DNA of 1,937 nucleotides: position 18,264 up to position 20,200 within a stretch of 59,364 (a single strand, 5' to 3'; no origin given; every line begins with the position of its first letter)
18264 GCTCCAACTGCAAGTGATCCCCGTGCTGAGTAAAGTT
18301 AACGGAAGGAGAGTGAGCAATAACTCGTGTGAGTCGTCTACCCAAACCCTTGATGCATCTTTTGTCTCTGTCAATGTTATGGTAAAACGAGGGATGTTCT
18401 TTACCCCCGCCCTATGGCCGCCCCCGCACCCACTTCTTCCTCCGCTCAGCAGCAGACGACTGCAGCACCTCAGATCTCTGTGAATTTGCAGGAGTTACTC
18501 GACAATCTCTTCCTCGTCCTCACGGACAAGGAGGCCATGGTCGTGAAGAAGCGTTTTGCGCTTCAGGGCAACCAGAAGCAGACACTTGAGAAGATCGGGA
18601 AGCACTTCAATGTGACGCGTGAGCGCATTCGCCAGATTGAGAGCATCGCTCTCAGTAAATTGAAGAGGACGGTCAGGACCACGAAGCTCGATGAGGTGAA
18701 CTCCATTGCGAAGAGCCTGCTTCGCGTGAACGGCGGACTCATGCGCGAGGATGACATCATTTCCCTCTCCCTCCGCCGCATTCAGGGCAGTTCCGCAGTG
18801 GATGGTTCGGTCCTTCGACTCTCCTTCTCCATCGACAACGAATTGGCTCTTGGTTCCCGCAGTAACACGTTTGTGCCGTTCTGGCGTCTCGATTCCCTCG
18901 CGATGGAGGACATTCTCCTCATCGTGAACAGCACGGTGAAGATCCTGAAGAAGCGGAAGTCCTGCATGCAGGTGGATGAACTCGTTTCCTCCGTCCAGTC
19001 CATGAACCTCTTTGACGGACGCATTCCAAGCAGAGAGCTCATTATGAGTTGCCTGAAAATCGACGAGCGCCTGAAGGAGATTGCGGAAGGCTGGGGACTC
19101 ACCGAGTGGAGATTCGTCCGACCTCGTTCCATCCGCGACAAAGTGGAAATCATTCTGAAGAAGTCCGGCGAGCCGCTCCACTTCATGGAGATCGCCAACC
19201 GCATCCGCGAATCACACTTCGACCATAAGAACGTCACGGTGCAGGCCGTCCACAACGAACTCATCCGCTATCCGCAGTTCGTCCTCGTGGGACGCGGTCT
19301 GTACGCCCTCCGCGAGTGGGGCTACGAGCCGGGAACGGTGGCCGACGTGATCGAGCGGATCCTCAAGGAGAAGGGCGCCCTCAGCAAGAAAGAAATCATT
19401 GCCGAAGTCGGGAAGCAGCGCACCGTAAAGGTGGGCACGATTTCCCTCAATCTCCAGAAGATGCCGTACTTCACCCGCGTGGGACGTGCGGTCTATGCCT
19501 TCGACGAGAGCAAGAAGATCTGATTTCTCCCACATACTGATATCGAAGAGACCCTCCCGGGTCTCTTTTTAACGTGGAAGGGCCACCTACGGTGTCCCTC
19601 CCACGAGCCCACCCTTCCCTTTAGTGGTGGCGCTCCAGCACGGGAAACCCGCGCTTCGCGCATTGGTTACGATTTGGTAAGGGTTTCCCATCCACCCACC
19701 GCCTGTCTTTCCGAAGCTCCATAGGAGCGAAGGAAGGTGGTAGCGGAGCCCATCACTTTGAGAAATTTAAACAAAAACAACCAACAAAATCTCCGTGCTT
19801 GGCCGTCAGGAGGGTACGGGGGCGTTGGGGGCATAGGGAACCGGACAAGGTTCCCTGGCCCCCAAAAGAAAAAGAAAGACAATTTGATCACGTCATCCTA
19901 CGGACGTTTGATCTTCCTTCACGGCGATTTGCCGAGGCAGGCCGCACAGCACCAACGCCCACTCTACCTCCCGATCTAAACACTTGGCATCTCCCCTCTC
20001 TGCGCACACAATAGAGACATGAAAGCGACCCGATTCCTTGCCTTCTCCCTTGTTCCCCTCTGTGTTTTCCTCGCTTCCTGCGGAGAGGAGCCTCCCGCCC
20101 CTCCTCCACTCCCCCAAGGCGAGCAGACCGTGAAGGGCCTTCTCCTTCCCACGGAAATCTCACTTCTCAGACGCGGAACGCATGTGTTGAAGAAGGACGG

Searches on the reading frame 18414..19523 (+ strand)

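Call 18: search_protein_families(library=pfam, proteins=[window:18414-19523:+])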
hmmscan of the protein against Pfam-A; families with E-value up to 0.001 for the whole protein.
window:18414-19523:+ (369 aa): 2 families
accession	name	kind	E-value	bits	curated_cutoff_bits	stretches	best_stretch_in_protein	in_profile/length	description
PF04545.22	Sigma70_r4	-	4.8e-14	52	24.1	1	35-84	4-49/50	Sigma-70, region 4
PF05066.19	HARE-HTH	-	6.8e-10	39.6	25.9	0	244-302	7-71/71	HB1, ASXL, restriction endonuclease HTH domain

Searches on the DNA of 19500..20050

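Call 78: search_rna_families(source=window, start=19500, end=20050, threshold=evalue, max_evalue=5)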
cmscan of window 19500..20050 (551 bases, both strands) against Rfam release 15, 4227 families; matches with E-value up to 5: 4.
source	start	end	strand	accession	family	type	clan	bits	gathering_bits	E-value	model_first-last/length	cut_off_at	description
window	19825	19905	+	RF00426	SCARNA15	Gene; snRNA; snoRNA; scaRNA;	CL00019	22.3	65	0.084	1-128/128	no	Small Cajal body specific RNA 15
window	19530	19628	-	RF02621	BSnc120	Gene; sRNA;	-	17.1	114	0.63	1-88/88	no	Brucella sRNA 120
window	19594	19722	-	RF02204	WT1-AS_2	Gene; lncRNA;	-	16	45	0.94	1-137/137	no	WT1 antisense RNA conserved region 2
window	19522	19542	+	RF01123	sR35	Gene; snRNA; snoRNA; CD-box;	-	11.2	60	4.3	38-57/57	no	Small nucleolar RNA sR35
